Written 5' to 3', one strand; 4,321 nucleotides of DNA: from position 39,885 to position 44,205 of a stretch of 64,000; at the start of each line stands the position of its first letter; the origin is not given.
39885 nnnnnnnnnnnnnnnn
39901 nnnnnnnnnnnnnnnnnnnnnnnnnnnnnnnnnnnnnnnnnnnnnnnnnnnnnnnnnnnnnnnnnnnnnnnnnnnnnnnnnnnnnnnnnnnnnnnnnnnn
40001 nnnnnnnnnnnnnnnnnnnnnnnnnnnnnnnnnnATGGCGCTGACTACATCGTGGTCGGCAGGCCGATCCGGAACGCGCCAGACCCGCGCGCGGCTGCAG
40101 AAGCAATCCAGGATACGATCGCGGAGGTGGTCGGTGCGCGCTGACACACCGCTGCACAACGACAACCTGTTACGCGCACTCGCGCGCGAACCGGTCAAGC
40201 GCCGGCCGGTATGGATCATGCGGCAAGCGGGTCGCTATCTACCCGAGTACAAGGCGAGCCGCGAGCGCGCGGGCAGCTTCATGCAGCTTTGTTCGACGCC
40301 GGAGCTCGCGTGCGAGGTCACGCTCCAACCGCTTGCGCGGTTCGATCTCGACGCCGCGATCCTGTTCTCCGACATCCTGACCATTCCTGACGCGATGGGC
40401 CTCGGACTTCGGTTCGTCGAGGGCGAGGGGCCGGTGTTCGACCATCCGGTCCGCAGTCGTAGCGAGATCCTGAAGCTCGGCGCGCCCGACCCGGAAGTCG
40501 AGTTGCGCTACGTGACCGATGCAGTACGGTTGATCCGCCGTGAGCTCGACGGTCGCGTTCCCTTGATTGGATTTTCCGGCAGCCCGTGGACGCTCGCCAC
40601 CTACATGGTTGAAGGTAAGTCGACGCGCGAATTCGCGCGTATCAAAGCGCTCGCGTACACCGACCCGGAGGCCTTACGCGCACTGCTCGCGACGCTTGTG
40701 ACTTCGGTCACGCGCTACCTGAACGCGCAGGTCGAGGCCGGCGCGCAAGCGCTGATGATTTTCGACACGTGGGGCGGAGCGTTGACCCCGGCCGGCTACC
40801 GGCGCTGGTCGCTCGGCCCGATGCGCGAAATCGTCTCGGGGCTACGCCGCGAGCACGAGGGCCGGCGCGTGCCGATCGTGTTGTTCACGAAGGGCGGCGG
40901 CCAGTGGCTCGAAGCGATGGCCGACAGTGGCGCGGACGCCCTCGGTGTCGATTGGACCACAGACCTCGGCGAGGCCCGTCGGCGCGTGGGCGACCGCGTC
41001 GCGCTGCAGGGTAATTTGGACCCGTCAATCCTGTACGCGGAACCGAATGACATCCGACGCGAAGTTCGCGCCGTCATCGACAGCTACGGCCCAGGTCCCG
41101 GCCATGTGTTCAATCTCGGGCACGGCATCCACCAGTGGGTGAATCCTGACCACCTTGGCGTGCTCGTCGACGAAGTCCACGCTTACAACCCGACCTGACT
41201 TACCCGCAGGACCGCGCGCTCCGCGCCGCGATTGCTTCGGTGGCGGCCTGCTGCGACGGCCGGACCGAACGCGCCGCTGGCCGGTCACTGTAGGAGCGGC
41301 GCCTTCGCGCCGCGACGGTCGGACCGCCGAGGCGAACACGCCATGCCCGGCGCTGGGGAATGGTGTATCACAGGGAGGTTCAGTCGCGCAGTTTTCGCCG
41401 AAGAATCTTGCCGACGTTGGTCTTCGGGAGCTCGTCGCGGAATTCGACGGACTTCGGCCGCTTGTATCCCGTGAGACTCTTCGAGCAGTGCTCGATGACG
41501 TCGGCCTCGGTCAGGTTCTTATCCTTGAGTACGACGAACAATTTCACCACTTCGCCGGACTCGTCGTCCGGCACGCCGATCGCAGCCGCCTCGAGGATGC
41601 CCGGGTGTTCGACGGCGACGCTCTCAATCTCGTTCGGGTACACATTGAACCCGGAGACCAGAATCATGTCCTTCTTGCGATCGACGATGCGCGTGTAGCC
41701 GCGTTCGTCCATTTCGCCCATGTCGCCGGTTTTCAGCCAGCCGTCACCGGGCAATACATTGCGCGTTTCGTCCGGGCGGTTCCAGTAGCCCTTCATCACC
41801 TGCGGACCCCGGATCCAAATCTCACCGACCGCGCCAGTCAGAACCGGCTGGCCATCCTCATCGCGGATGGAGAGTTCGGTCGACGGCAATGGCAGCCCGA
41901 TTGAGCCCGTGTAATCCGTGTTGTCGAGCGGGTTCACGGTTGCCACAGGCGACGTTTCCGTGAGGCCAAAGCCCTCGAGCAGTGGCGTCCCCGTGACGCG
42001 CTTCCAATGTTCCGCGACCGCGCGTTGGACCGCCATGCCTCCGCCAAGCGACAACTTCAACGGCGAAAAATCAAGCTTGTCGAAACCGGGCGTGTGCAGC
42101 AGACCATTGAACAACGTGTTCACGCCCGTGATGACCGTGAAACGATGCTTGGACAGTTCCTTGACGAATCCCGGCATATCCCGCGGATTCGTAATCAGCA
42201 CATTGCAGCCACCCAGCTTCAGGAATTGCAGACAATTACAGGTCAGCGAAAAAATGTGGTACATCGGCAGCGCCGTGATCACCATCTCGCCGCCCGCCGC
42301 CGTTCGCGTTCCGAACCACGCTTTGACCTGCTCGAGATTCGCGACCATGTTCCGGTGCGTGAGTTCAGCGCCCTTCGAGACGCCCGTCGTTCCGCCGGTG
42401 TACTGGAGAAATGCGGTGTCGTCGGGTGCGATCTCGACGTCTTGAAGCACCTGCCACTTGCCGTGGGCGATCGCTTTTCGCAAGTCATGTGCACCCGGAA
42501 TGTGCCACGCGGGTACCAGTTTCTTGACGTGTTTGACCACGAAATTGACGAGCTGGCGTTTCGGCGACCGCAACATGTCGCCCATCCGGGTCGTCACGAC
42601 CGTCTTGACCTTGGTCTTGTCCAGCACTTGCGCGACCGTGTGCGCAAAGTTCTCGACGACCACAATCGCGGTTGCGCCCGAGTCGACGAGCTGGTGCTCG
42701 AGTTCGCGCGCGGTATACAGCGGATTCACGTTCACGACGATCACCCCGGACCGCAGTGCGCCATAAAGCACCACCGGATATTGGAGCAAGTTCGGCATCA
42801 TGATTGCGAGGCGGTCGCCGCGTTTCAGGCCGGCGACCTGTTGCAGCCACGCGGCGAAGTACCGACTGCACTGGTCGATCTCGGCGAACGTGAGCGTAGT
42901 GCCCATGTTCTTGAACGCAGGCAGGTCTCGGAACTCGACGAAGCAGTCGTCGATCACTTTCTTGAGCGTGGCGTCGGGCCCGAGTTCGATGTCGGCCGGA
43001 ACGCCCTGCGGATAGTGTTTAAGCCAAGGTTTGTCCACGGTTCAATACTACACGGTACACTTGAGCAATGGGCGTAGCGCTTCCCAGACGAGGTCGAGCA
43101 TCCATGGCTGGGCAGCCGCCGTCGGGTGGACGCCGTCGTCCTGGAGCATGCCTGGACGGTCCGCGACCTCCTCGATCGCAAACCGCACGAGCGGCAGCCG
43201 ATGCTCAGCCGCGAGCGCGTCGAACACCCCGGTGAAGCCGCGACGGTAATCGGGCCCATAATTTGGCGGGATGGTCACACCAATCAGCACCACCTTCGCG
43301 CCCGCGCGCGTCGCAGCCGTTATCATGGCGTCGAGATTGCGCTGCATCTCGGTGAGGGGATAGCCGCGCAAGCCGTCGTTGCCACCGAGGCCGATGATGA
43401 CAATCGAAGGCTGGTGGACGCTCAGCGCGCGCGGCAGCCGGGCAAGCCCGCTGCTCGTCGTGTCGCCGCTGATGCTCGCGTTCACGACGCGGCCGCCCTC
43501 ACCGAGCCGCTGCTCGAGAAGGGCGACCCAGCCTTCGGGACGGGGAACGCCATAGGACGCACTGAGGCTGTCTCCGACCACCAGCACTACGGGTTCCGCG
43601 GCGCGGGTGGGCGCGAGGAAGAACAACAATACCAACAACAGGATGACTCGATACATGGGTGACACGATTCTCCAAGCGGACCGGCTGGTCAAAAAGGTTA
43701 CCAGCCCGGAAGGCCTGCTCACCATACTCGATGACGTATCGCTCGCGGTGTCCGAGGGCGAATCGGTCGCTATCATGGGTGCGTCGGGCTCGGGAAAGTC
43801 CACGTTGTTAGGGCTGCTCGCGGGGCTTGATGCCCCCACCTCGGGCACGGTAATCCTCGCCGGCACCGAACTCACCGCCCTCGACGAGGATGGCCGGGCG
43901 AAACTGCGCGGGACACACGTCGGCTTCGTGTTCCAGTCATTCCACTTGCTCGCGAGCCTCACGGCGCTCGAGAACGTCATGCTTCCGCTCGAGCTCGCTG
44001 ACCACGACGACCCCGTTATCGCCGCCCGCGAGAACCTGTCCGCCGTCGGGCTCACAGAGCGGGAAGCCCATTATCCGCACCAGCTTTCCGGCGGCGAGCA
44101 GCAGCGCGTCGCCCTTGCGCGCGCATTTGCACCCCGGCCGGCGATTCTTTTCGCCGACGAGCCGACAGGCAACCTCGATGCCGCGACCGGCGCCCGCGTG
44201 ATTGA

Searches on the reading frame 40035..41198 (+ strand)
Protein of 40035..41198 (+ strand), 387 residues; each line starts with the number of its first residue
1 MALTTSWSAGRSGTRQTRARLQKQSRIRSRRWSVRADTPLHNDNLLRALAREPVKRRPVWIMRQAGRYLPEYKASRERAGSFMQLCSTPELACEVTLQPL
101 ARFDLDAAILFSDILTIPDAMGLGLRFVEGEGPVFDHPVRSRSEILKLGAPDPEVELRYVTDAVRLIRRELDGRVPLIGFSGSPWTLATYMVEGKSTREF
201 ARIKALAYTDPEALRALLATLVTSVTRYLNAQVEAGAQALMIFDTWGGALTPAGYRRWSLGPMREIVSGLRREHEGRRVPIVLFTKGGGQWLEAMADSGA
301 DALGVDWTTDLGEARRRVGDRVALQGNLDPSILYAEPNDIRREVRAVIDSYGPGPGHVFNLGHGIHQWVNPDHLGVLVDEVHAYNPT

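Call 51: search_protein_families(library=pfam, proteins=[window:40035-41198:+], max_evalue=0.00001)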
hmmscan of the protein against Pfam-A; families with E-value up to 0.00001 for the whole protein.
window:40035-41198:+ (387 aa): 1 family
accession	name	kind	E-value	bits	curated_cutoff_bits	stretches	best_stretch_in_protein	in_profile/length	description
PF01208.23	URO-D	-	2.8e-136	454.5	23.9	1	41-384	2-346/346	Uroporphyrinogen decarboxylase (URO-D)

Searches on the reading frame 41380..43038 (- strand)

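Call 51: search_protein_families(library=pfam, proteins=[window:41380-43038:-], max_evalue=0.00001)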
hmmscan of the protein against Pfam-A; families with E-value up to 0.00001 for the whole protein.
window:41380-43038:- (552 aa): 2 families
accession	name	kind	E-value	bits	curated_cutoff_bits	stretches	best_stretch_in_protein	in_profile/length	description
PF00501.34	AMP-binding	-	1.5e-93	314.1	29.9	1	36-419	8-384/384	AMP-binding enzyme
PF13193.12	AMP-binding_C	-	1.3e-21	77.7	24.5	1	470-544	1-76/76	AMP-binding enzyme C-terminal domain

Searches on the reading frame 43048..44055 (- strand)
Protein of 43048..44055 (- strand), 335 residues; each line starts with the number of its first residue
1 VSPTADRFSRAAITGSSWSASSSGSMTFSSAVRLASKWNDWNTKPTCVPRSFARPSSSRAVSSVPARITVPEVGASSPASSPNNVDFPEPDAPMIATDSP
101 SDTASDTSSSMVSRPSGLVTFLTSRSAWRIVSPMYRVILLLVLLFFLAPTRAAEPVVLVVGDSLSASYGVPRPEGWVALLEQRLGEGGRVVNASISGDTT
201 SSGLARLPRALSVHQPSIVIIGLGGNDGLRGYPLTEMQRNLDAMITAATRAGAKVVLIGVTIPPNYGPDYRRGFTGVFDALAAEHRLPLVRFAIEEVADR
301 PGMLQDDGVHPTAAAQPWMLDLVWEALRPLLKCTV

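Call 51: search_protein_families(library=pfam, proteins=[window:43048-44055:-], max_evalue=0.00001)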
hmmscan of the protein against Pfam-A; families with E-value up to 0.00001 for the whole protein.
window:43048-44055:- (335 aa): 3 families
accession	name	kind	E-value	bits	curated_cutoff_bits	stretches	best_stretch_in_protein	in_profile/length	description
PF13472.12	Lipase_GDSL_2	-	2e-26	94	32.9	1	159-315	1-175/178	GDSL-like Lipase/Acylhydrolase family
PF00657.28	Lipase_GDSL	-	2.7e-16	60.8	23.6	1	157-322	1-207/208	GDSL-like Lipase/Acylhydrolase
PF25182.1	NonGDSL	-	5.6e-07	29.5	80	1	157-260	30-139/220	Non-GDSL lipase-like family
